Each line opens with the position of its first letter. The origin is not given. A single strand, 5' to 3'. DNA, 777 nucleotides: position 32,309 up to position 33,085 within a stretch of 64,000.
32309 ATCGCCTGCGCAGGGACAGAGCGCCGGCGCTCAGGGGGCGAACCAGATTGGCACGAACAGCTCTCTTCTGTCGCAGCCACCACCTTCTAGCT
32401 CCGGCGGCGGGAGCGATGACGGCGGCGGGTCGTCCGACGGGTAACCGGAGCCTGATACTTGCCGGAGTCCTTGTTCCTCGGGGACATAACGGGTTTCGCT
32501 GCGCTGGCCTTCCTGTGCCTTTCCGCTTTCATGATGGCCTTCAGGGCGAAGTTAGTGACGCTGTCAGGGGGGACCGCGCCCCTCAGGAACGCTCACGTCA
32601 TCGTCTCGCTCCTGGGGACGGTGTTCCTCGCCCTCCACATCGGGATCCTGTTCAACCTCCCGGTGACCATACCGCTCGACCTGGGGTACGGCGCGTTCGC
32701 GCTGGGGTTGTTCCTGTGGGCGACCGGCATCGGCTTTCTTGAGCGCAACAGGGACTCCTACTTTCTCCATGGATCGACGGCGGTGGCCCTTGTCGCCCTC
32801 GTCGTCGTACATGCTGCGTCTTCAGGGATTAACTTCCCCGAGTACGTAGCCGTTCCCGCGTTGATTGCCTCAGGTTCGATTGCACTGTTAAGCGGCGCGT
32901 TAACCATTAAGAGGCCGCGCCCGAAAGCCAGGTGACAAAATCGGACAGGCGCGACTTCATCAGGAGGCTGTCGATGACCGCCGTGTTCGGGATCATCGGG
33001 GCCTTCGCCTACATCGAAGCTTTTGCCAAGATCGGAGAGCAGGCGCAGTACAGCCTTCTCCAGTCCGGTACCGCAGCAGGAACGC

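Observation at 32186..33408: Three-gene module: mini cytochrome-b-like bis-His membrane protein coupled to a TAT-Rieske protein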

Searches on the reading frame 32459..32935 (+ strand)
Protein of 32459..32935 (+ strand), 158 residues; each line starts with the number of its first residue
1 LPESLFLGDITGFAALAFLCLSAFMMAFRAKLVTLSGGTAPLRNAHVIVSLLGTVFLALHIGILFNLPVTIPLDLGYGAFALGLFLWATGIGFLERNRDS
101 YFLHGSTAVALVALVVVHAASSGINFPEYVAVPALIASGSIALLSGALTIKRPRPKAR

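Call 3: search_protein_families(library=pfam, proteins=[window:32459-32935:+], max_evalue=10)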
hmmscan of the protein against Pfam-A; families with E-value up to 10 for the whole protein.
window:32459-32935:+ (158 aa): 4 families
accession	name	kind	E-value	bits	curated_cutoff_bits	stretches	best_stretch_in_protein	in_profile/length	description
PF14358.11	DUF4405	-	0.00044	21.2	26.7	1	10-63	4-64/66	Domain of unknown function (DUF4405)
PF01292.26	Ni_hydr_CYTB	-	0.008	16.4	30.1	2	13-64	108-162/179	Prokaryotic cytochrome b561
PF04756.19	OST3_OST6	-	0.41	10.5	27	1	70-134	143-209/294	OST3 / OST6 family, transporter family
PF01794.25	Ferric_reduct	-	2.3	8.7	28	0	85-125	22-58/121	Ferric reductase like transmembrane component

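Call 4: search_protein_families(library=ncbifam, proteins=[window:32459-32935:+], max_evalue=10)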
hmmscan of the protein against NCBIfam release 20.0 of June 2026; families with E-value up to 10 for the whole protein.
window:32459-32935:+ (158 aa): 2 families
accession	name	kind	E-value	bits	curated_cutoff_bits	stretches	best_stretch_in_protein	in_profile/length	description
TIGR00445.1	mraY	equivalog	0.046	13.2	192.05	1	103-148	162-207/321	phospho-N-acetylmuramoyl-pentapeptide-transferase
NF033634.1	SLATT_1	domain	0.16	11.9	41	1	98-156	21-80/132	SLATT domain-containing protein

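Call 5: find_homologous_proteins(query=window:32459-32935:+, max_evalue=0.001)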
Query window:32459-32935:+ (158 aa): 42 proteins with E <= 0.001 among 596 candidates.
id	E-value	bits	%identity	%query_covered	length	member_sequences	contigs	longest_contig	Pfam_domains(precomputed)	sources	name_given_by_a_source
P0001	1.4e-92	326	100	100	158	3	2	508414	-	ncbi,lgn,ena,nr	ncbi:MAG: hypothetical protein JRM73_02470 [Nitrososphaerota archaeon]|nr:hypothetical protein [Nitr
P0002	1.1e-68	248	73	100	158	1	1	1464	-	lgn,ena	-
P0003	1.4e-67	245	88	85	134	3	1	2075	-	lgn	-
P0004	1.4e-67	244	75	100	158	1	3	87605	-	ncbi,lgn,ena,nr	ncbi:MAG: hypothetical protein JRN06_12275 [Nitrososphaerota archaeon]|nr:hypothetical protein [Nitr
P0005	7.8e-67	242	73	100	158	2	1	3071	-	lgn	-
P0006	5.9e-65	236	69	99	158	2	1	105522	-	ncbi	-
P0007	1.1e-64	235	71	97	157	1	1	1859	-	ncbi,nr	ncbi:MAG TPA: hypothetical protein VJR06_06180 [Nitrososphaerales archaeon]|nr:hypothetical protein 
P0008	1.1e-64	235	71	99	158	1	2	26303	-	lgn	-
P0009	1.2e-64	235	71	99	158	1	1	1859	-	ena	-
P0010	3.1e-64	234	71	97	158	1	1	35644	-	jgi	jgi:hypothetical protein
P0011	1.7e-63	231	71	99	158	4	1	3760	-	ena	-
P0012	2.5e-61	224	69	100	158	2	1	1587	-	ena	-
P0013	3.8e-60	220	66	100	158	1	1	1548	-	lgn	-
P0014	4.0e-60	220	67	100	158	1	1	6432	-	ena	-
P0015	6.5e-60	220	67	96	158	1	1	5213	-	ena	-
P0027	2.0e-51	192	61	98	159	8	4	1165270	-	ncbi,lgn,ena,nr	ncbi:MAG: hypothetical protein JRN06_05220 [Nitrososphaerota archaeon]|nr:hypothetical protein [Nitr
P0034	4.1e-49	185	60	100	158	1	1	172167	-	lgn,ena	-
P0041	1.5e-44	170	55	97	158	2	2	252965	-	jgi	jgi:hypothetical protein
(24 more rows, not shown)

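Call 10: find_encoding_contigs(protein=P0027, flank=6000, max_places=3)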
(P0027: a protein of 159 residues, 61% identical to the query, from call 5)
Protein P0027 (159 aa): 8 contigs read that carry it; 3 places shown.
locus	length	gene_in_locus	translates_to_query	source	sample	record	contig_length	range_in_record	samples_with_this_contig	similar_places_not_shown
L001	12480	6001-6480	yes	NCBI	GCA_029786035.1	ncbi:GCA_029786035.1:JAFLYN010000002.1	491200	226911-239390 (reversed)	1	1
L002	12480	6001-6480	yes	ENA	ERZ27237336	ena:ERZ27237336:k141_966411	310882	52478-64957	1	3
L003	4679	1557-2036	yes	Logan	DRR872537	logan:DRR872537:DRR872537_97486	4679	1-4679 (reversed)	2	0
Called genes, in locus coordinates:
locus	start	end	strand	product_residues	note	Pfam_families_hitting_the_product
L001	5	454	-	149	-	PF13302:Acetyltransf_3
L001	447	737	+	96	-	-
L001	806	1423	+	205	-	-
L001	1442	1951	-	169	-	PF22784:PTP-SAK, PF22741:PTP-NADK, PF22785:Tc-R-P, PF00782:DSPc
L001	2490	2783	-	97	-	PF21473:OB_Ssb-like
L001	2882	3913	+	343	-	PF00953:Glycos_transf_4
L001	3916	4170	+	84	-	-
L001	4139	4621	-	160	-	-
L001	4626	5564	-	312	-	PF01408:GFO_IDH_MocA, PF22725:GFO_IDH_MocA_C3, PF02894:GFO_IDH_MocA_C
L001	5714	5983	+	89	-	-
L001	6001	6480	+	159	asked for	-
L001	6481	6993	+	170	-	PF00355:Rieske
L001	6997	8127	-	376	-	-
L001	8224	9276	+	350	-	PF04007:DUF354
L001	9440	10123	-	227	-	PF14518:Haem_oxygenas_2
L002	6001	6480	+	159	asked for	-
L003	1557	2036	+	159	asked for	-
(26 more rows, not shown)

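Call 11: find_encoding_contigs(protein=P0041, flank=6000, max_places=2)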
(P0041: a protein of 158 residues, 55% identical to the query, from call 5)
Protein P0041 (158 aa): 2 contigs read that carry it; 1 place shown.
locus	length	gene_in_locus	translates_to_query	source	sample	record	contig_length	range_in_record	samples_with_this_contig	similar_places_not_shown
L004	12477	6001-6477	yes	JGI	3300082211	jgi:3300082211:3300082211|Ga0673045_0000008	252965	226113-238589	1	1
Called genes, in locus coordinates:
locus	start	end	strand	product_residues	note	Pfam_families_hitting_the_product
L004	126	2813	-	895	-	PF13302:Acetyltransf_3 (weak), PF00583:Acetyltransf_1, PF13673:Acetyltransf_10 (faint), PF02629:CoA_binding, PF13380:CoA_binding_2, PF13607:Succ_CoA_lig, PF19045:Ligase_CoA_2, PF13549:ATP-grasp_5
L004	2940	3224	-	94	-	PF14947:HTH_45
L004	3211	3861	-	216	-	-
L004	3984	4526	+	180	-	-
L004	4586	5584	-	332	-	PF04087:DUF389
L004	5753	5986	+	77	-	-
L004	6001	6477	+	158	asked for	-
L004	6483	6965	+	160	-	PF00355:Rieske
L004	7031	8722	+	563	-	-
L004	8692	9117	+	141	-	-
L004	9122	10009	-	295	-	PF09594:GT87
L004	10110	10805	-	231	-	PF13473:Cupredoxin_1 (faint)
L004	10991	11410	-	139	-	PF01850:PIN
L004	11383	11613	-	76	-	-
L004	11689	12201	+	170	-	PF18029:Glyoxalase_6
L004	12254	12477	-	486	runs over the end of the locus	PF03951:Gln-synt_N, PF00120:Gln-synt_C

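Call 12: find_encoding_contigs(protein=P0034, flank=6000, max_places=2)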
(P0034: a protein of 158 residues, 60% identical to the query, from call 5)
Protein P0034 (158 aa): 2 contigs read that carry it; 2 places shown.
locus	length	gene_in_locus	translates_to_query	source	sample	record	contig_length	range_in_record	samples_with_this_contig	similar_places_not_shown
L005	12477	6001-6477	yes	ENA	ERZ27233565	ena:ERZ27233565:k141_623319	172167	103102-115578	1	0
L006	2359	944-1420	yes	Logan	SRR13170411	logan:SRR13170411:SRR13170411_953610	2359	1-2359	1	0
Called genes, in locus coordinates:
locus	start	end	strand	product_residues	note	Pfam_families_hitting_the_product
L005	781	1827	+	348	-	-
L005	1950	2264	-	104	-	-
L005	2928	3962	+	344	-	PF00953:Glycos_transf_4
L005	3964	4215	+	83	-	-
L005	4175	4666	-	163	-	PF25087:GMPPB_C (faint), PF00132:Hexapep, PF25084:LbH_EIF2B (weak), PF00132:Hexapep, PF14602:Hexapep_2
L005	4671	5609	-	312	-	PF01408:GFO_IDH_MocA, PF22725:GFO_IDH_MocA_C3, PF02894:GFO_IDH_MocA_C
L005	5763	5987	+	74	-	-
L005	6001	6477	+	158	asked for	-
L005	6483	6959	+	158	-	PF00355:Rieske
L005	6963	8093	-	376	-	-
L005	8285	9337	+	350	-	PF04007:DUF354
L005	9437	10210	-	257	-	-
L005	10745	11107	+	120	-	PF13489:Methyltransf_23 (weak)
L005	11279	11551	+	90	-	PF04014:MazE_antitoxin (weak)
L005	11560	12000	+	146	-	PF01850:PIN (faint), PF13470:PIN_3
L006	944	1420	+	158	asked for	-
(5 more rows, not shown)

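Call 14: search_protein_representatives(alignment_id=A1)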
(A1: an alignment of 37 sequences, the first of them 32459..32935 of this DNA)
Query: 37 sequences, 158 profile positions. Proteins with E-value up to 0.001 (for the whole library): 39; up to 1e-10: 25; up to 1e-30: 5. The best 39 are listed.
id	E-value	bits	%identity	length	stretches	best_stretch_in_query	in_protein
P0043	1.8e-63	229.3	-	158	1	1-157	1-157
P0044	1.8e-33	131.9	-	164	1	1-157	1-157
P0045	6.0e-33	130.1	-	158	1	3-155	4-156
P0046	1.4e-31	125.7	-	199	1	4-157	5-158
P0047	3.5e-31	124.4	-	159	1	4-146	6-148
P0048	1.5e-28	115.9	-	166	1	5-153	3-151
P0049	4.8e-25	104.4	-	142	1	5-120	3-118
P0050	4.8e-21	91.5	-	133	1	40-154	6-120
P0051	1.3e-20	90.1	-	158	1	4-153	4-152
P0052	7.4e-20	87.6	-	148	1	5-115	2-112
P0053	2.0e-18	83.0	-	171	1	5-155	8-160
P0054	5.3e-18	81.6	-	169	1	42-154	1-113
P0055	6.7e-17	78.0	-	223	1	21-120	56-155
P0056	9.1e-17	77.6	-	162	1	56-152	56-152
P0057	1.3e-16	77.0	-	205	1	7-145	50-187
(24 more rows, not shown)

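Call 16: predict_structure(alignment_id=A1)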
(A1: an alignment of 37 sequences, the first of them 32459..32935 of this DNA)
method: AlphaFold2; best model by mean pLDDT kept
length: 158 residues; sequences in the alignment: 37
mean_pLDDT: 70.5   pTM: 0.61
mean pLDDT of the five models: 70.5, 70.3, 60.2, 60.0, 59.6
residues with pLDDT >= 90: 0; 70-90: 72; 50-70: 82; < 50: 4
segments of 3 or more residues with pLDDT < 50: 156-158
pLDDT, mean of each block of 10 residues (from residue 1): 76 83 81 86 85 84 69 66 66 53 59 64 63 71 66 52
secondary structure, 60 per line:
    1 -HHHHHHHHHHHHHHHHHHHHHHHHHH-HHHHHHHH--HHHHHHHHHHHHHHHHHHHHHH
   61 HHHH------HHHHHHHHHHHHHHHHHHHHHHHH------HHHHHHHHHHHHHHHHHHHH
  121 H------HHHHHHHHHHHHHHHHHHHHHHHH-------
elements in order: H2-27 H29-36 H39-64 H71-94 H101-121 H128-151

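Call 20: find_related_loci(query=A3, collection=genome_contigs, flank=8000)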
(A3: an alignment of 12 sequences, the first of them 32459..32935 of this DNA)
Query A3 (158 aa) in genome_contigs; peptide patterns used: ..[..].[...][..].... (x = any residue, [..] = any of these).
55 stretches matched a pattern; 21 encode a relative of the query (tblastn E <= 1e-3); 21 distinct loci.
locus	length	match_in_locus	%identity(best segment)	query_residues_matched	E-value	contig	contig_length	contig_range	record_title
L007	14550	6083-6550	70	1-156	7e-62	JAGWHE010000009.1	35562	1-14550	MAG: Thaumarchaeota archaeon isolate REEA69 REEA69-150_1802, whole genome shotgun sequence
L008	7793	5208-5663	64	1-152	1e-52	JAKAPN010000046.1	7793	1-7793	MAG: archaeon isolate YF1.bin6 NODE_12403_length_7793_cov_1.962432, whole genome shotgun sequence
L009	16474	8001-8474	62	1-158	1e-51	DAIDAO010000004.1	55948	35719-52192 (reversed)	MAG TPA_asm: bacterium isolate clean1925 k141_410986, whole genome shotgun sequence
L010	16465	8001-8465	61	3-157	5e-50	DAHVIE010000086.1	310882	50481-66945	MAG TPA_asm: Thaumarchaeota archaeon isolate clean25 k141_895086, whole genome shotgun sequence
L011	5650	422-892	58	1-158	2e-43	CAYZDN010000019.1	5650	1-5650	MAG TPA_asm: uncultured Nitrosopumilales archaeon isolate SRP271791_co1_138 genome assembly, contig: k141_199207, whole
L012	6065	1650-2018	60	5-127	4e-41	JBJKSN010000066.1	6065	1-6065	MAG: Nitrososphaerales archaeon isolate Bin_83 S1Ck127_1539654_flag_1_multi_6.0000_len_6065, whole genome shotgun sequen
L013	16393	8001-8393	58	5-135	2e-40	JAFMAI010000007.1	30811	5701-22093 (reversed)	MAG: Nitrososphaerota archaeon isolate FK2_bin.173 NODE_7_length_30811_cov_26.747348, whole genome shotgun sequence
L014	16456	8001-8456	39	7-158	2e-30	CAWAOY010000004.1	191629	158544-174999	MAG: uncultured archaeon isolate MFD00991.bin.2.13 genome assembly, contig: contig_26918, whole genome shotgun sequence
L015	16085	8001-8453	40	7-157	2e-29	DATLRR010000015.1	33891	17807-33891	MAG TPA_asm: Nitrososphaerales archaeon isolate SMAG_U13909 k141_1301871, whole genome shotgun sequence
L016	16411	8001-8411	39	5-141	6e-29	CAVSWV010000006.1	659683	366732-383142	MAG: uncultured archaeon isolate MFD09222.bin.1.112 genome assembly, contig: contig_68466, whole genome shotgun sequence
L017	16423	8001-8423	38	5-145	8e-28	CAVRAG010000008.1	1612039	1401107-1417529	MAG: uncultured Nitrososphaerota archaeon isolate MFD00008.bin.2.90 genome assembly, contig: contig_34, whole genome sho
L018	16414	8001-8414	37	8-145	7e-28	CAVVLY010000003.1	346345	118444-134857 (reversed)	MAG: uncultured Nitrososphaerota archaeon isolate MFD09222.bin.2.70 genome assembly, contig: contig_149231, whole genome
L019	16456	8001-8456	37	7-156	7e-27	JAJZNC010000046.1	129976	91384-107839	MAG: archaeon isolate MAS3.bin69 NODE_134_length_129976_cov_1.905059, whole genome shotgun sequence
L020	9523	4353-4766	36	8-145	2e-26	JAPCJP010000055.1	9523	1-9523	MAG: Thaumarchaeota archaeon isolate AcS1-27 NODE_27140_length_9523_cov_7.335129, whole genome shotgun sequence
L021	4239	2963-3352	43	3-131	2e-25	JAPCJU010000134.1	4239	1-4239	MAG: Thaumarchaeota archaeon isolate SubAcS9-71 SubAcS9-71_134, whole genome shotgun sequence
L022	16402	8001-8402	38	5-138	2e-25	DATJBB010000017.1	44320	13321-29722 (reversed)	MAG TPA_asm: Nitrososphaerales archaeon isolate SMAG_U15343 k141_3756192, whole genome shotgun sequence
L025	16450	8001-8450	31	5-154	8e-23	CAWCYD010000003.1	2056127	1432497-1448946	MAG: uncultured archaeon isolate MFD09222.bin.2.165 genome assembly, contig: contig_77750, whole genome shotgun sequence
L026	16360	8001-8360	40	8-127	3e-22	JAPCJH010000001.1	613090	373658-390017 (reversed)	MAG: Thaumarchaeota archaeon isolate SubAcS15-15 SubAcS15-15_1, whole genome shotgun sequence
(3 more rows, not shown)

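Call 21: fold_search(model_id=the predicted structure, library=pdb)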
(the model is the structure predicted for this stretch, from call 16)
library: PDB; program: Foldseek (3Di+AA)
matches with E <= 10: 134; with E <= 0.001: 0
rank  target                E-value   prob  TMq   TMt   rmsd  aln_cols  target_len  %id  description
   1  5ys3_B                1.1e+00  0.16  0.28  0.25  14.3       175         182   18  1.8 angstrom crystal structure of Succinate-Acetate Permease from Citrobacter koseri (released 2018-04-25)
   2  4j7t                  1.3e+00  0.15  0.24  0.25  16.2       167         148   16  Human LTC4 synthase in complex with product analogs - implications for enzyme catalysis (released 2014-01-01)
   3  9b3t_D                1.3e+00  0.12  0.28  0.20  22.1       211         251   11  Octameric prenyltransferase domain of linkerless Fusicoccadiene synthase with C2 symmetry without associated cyclase d (released 2024-09-25)
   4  4j7y                  1.5e+00  0.14  0.24  0.25  16.3       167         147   16  Human LTC4 synthase in complex with product analogs - implications for enzyme catalysis (released 2014-01-01)
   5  1r0d_A                2.1e+00  0.13  0.28  0.24  19.8       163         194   14  HIP1R THATCH DOMAIN CORE (released 2004-07-06)
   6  1r0d_B                2.2e+00  0.16  0.31  0.27  19.0       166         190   13  HIP1R THATCH DOMAIN CORE (released 2004-07-06)
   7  6lm1_A                2.2e+00  0.15  0.31  0.24  10.3       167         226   16  The crystal structure of cyanorhodopsin (CyR) N4075R from cyanobacteria Tolypothrix sp. NIES-4075 (released 2020-10-21)
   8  9h9e_B                2.2e+00  0.12  0.22  0.25  11.7       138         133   12  Cryo-EM structure of the human GABAA receptor alpha1 subunit in complex with the assembly factor NACHO/TMEM35A (released 2024-12-04)
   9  4jcz                  2.4e+00  0.15  0.28  0.29  16.5       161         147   16  Human LTC4 synthase in complex with product analogs - implications for enzyme catalysis (released 2014-01-01)
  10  4ntf                  2.4e+00  0.11  0.24  0.26  16.9       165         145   13  Mus Musculus LTC4 synthase in S-hexyl-GSH complex form (released 2015-01-14)
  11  4nta                  2.5e+00  0.11  0.25  0.26  17.9       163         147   13  Mus Musculus LTC4 synthase in apo form (released 2015-01-14)
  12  8j7w_A                2.5e+00  0.09  0.25  0.16  17.5       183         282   16  Cryo-EM structure of hZnT7-Fab complex in zinc state 2, determined in heterogeneous conformations- one subunit in an i (released 2023-09-20)
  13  9a4c_B                2.7e+00  0.16  0.35  0.21   8.8       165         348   12  Integrative model of ACP-HEPS2 by crosslinking MS and deep learning (released 2024-09-18)
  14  7udn_B                2.7e+00  0.07  0.22  0.13  19.9       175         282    9  Crystal structure of designed helical repeat protein RPB_PLP1_R6 in alternative conformation 2 (released 2023-03-22)
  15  9v4g_C                2.8e+00  0.33  0.44  0.26   7.3       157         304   14  Prenyltransferase Ord1 wild type (released 2025-10-01)
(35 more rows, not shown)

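Call 25: search_protein_families(library=pfam, alignment_id=A2, max_evalue=1)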
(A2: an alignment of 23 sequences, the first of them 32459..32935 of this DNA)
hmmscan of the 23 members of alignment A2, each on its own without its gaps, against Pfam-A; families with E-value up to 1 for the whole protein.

A. member 1, window:32459-32935:+ (158 aa): 3 families
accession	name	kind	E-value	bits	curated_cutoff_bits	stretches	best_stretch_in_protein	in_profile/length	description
PF14358.11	DUF4405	-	0.00044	21.2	26.7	1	10-63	4-64/66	Domain of unknown function (DUF4405)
PF01292.26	Ni_hydr_CYTB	-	0.008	16.4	30.1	2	13-64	108-162/179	Prokaryotic cytochrome b561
PF04756.19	OST3_OST6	-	0.41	10.5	27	1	70-134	143-209/294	OST3 / OST6 family, transporter family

B. families by the number of members that match (of 23 scanned): 22 families
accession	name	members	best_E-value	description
PF01794.25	Ferric_reduct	6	0.0089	Ferric reductase like transmembrane component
PF14358.11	DUF4405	5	0.00044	Domain of unknown function (DUF4405)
PF01292.26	Ni_hydr_CYTB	4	0.008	Prokaryotic cytochrome b561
PF02656.20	DUF202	3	0.019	Domain of unknown function (DUF202)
PF09843.14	DUF2070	3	0.051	Predicted membrane protein (DUF2070)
PF11710.14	Git3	1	0.017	G protein-coupled glucose receptor regulating Gpa2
PF18160.6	SLATT_5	1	0.02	SMODS and SLOG-associating 2TM effector domain family 5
PF07695.17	7TMR-DISM_7TM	1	0.079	7TM diverse intracellular signalling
PF20480.3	DUF6720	1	0.082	Family of unknown function (DUF6720)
PF00902.23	TatC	1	0.11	Sec-independent protein translocase protein (TatC)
PF19865.4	DUF6338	1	0.11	Family of unknown function (DUF6338)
PF08051.16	Ery_res_leader1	1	0.18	Erythromycin resistance leader peptide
PF14093.11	DUF4271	1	0.2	Domain of unknown function (DUF4271)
PF15158.11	TMEM249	1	0.22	Cation channel sperm-associated auxiliary subunit TMEM249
PF13881.12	Rad60-SLD_2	1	0.28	Ubiquitin-2 like Rad60 SUMO-like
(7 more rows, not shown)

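Call 26: search_solved_structures(query=A3, max_evalue=10, show_alignments=3)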
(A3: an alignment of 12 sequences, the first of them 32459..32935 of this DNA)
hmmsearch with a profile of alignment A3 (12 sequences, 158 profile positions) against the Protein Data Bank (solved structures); distinct sequences matched with E-value up to 10: 0.

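Call 30: find_encoding_contigs(protein=P0001, flank=10000, max_places=2)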
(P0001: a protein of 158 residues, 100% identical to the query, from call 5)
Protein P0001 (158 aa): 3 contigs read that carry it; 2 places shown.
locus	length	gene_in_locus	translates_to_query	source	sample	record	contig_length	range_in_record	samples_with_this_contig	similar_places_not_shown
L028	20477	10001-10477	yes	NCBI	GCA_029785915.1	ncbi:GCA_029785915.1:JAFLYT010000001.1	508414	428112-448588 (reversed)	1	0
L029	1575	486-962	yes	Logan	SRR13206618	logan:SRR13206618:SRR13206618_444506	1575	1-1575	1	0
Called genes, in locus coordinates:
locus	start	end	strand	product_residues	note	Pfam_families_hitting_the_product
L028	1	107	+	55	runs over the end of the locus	-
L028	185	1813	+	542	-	PF13520:AA_permease_2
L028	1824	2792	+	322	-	PF00355:Rieske, PF19112:VanA_C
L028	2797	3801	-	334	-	PF00962:A_deaminase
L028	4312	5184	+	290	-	PF00561:Abhydrolase_1, PF12146:Hydrolase_4, PF12697:Abhydrolase_6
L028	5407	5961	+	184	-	PF13473:Cupredoxin_1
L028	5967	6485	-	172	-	PF22784:PTP-SAK, PF22741:PTP-NADK, PF22785:Tc-R-P, PF00782:DSPc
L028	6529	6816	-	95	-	PF21473:OB_Ssb-like, PF01336:tRNA_anti-codon (weak)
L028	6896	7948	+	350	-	PF00953:Glycos_transf_4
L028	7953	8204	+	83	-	-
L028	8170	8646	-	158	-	-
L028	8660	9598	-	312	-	PF01408:GFO_IDH_MocA, PF22725:GFO_IDH_MocA_C3, PF02894:GFO_IDH_MocA_C (weak)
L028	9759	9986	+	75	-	-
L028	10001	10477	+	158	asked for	-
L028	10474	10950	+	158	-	PF00355:Rieske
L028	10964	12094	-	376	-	-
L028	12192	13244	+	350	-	PF04007:DUF354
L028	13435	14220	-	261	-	PF02535:Zip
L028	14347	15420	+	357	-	PF04055:Radical_SAM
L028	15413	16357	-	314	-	PF07992:Pyr_redox_2, PF13738:Pyr_redox_3, PF00070:Pyr_redox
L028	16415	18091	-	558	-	-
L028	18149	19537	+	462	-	PF02347:GDC-P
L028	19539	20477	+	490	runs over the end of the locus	PF02347:GDC-P, PF00266:Aminotran_5 (weak), PF21478:GcvP2_C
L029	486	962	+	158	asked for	-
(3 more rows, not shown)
